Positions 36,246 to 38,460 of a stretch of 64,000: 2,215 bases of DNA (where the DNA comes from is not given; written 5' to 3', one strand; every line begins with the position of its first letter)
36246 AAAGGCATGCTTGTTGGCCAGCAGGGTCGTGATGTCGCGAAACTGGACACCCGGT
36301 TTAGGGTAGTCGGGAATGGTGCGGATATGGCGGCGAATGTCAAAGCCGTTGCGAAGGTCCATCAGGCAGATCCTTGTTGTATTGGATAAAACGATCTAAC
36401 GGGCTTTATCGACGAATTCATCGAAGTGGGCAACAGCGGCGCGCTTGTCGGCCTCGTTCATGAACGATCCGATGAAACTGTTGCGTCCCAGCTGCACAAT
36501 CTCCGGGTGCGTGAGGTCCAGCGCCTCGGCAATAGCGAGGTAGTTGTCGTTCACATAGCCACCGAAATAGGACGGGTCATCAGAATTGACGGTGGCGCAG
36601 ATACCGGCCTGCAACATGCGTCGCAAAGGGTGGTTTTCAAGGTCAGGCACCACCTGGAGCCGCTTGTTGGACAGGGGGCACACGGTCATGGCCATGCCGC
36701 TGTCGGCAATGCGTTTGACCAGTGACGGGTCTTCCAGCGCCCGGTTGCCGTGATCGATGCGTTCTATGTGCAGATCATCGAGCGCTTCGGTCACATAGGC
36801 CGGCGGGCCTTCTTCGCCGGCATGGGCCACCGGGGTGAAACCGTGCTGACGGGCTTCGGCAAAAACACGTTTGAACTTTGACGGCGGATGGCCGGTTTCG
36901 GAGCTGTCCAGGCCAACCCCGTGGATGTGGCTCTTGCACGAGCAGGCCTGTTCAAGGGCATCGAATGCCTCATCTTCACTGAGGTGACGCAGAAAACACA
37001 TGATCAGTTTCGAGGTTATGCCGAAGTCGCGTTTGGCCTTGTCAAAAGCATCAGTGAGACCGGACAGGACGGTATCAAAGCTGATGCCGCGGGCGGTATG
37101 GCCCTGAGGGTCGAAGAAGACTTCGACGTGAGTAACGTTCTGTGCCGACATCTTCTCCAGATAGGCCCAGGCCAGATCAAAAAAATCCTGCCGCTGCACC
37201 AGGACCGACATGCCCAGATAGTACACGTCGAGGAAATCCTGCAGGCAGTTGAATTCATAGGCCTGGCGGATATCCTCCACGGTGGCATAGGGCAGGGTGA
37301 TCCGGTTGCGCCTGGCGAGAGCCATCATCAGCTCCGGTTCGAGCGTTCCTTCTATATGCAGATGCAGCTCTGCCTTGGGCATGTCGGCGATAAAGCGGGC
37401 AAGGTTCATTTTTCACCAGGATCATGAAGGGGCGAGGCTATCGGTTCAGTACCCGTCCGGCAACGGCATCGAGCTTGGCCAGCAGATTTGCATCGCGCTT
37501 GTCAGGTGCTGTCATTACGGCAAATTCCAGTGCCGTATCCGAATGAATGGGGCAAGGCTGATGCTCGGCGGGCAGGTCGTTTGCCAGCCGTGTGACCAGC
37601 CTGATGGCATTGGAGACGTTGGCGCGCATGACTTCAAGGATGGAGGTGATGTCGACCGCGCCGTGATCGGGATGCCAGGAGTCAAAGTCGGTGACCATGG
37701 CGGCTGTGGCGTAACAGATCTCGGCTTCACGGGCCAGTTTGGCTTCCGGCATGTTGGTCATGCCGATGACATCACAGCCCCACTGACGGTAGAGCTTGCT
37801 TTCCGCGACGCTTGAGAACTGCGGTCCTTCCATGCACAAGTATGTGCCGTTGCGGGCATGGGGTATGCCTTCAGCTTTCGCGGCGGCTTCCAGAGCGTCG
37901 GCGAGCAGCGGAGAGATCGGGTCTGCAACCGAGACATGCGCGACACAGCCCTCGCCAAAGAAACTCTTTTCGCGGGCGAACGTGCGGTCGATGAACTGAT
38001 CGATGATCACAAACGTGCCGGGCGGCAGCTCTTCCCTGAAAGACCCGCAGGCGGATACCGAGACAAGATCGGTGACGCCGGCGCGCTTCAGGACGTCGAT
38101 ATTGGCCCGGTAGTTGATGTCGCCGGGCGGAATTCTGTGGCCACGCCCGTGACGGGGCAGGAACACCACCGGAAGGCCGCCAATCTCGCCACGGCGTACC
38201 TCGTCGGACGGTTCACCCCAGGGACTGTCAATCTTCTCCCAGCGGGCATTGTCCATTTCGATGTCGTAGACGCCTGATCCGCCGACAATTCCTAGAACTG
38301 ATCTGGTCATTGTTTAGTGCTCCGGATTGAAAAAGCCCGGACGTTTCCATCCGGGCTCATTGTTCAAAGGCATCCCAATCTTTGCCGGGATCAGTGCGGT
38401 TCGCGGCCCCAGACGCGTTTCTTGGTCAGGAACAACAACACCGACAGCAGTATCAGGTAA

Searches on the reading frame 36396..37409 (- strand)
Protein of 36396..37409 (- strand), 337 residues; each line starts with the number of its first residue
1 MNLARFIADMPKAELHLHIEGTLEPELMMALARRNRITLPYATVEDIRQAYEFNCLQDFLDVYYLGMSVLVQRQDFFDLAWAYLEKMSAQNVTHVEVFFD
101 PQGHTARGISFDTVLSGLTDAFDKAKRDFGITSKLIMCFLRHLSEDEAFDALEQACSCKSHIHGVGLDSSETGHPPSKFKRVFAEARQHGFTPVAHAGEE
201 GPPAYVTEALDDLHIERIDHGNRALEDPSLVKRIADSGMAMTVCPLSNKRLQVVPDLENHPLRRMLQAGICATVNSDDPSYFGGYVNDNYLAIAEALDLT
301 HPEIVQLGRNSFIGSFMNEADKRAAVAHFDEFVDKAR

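Call 37: search_protein_families(library=pfam, proteins=[window:36396-37409:-])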
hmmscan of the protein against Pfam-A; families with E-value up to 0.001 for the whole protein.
window:36396-37409:- (337 aa): 1 family
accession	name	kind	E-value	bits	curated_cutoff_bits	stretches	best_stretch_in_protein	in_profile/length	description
PF00962.28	A_deaminase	-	2e-94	316.8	27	1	11-326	1-324/330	Adenosine deaminase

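Call 38: find_homologous_proteins(query=window:36396-37409:-, max_evalue=1e-60)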
Query window:36396-37409:- (337 aa): 7999 proteins with E <= 1e-60 among 8000 candidates; the best 120 are listed.
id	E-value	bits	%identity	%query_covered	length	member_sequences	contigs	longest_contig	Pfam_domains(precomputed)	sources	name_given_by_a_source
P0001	1.9e-216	736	93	100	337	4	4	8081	PF00962.29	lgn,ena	-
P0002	1.2e-213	726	93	100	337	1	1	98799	PF00962.29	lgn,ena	-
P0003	1.7e-210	716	92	100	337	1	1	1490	PF00962.29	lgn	-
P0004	5.1e-210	714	91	100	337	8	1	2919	PF00962.29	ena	-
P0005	3.8e-207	705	90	100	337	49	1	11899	PF00962.29,PF19326.6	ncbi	-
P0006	5.3e-205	698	89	100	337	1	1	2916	PF00962.29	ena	-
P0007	2.0e-204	696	89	100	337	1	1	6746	PF00962.29,PF19326.6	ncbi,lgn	ncbi:MAG: adenosine deaminase [Pseudomonadota bacterium]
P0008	1.4e-203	693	89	100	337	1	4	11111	PF00962.29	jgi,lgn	-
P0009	1.2e-202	690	88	100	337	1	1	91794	PF00962.29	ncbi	-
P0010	1.4e-202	690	87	100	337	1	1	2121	PF00962.29,PF19326.6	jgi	-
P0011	4.3e-201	685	88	100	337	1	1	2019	PF00962.29,PF19326.6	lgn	-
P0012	2.7e-200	683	86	100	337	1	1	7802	PF00962.29,PF19326.6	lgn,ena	-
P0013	8.3e-197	671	86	100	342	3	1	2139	PF00962.29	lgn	-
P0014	3.8e-196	669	93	92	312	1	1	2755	PF00962.29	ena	-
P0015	2.6e-172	591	75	99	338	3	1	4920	PF00962.29,PF19326.6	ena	-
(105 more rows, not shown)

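Call 39: find_encoding_contigs(protein=P0002, flank=10000, max_places=3)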
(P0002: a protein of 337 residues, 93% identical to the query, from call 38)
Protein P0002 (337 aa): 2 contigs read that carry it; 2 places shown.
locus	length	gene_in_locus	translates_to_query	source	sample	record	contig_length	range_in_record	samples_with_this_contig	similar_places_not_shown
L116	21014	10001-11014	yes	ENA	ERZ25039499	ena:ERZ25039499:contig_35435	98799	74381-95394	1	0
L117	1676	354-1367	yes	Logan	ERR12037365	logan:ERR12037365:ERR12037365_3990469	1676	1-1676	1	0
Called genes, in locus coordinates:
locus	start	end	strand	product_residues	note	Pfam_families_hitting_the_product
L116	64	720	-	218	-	PF01613:Flavin_Reduct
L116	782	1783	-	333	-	PF16884:ADH_N_2, PF00107:ADH_zinc_N, PF13602:ADH_zinc_N_2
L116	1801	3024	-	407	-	PF12832:MFS_1_like, PF07690:MFS_1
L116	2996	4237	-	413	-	PF12832:MFS_1_like (weak), PF07690:MFS_1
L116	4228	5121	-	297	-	PF01218:Coprogen_oxidas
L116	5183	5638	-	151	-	PF00588:SpoU_methylase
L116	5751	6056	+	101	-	-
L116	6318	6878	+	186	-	PF10399:UCR_Fe-S_N, PF00355:Rieske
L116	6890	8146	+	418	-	PF00033:Cytochrome_B, PF13631:Cytochrom_B_N_2, PF00032:Cytochrom_B_C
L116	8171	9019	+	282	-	PF02167:Cytochrom_C1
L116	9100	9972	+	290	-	PF01048:PNP_UDP_1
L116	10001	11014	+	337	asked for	PF00962:A_deaminase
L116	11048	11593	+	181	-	PF00156:Pribosyltran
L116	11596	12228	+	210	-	PF01810:LysE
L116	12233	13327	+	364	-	PF01008:IF-2B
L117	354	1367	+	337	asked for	PF00962:A_deaminase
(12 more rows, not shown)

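Call 40: find_encoding_contigs(protein=P0009, flank=10000, max_places=3)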
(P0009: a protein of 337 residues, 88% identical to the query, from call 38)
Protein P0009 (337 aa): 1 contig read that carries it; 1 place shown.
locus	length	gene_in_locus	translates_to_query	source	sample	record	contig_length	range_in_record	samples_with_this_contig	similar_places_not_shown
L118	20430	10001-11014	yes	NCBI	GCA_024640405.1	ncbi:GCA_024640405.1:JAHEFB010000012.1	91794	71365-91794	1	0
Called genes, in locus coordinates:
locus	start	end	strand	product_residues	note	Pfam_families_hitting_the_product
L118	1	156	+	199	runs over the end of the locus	PF03848:TehB, PF13489:Methyltransf_23, PF13847:Methyltransf_31 (weak), PF08241:Methyltransf_11, PF08242:Methyltransf_12, PF13649:Methyltransf_25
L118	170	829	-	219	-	PF01613:Flavin_Reduct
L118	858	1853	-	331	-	PF16884:ADH_N_2, PF00107:ADH_zinc_N, PF13602:ADH_zinc_N_2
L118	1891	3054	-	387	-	PF12832:MFS_1_like, PF07690:MFS_1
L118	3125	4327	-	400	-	PF12832:MFS_1_like (faint), PF07690:MFS_1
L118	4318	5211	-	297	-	PF01218:Coprogen_oxidas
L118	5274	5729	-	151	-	PF00588:SpoU_methylase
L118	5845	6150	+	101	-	-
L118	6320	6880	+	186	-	PF10399:UCR_Fe-S_N, PF00355:Rieske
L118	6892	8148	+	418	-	PF00033:Cytochrome_B, PF13631:Cytochrom_B_N_2, PF00032:Cytochrom_B_C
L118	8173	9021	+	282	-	PF02167:Cytochrom_C1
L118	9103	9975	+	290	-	PF01048:PNP_UDP_1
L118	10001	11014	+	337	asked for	PF00962:A_deaminase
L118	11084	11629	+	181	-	PF00156:Pribosyltran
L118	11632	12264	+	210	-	PF01810:LysE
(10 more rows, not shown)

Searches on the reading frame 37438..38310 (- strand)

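Call 37: search_protein_families(library=pfam, proteins=[window:37438-38310:-])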
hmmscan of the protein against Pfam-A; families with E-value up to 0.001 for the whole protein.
window:37438-38310:- (290 aa): 1 family
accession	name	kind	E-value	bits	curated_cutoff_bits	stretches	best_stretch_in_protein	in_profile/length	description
PF01048.26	PNP_UDP_1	-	7.2e-45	153.6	25.1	1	6-242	2-231/233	Phosphorylase superfamily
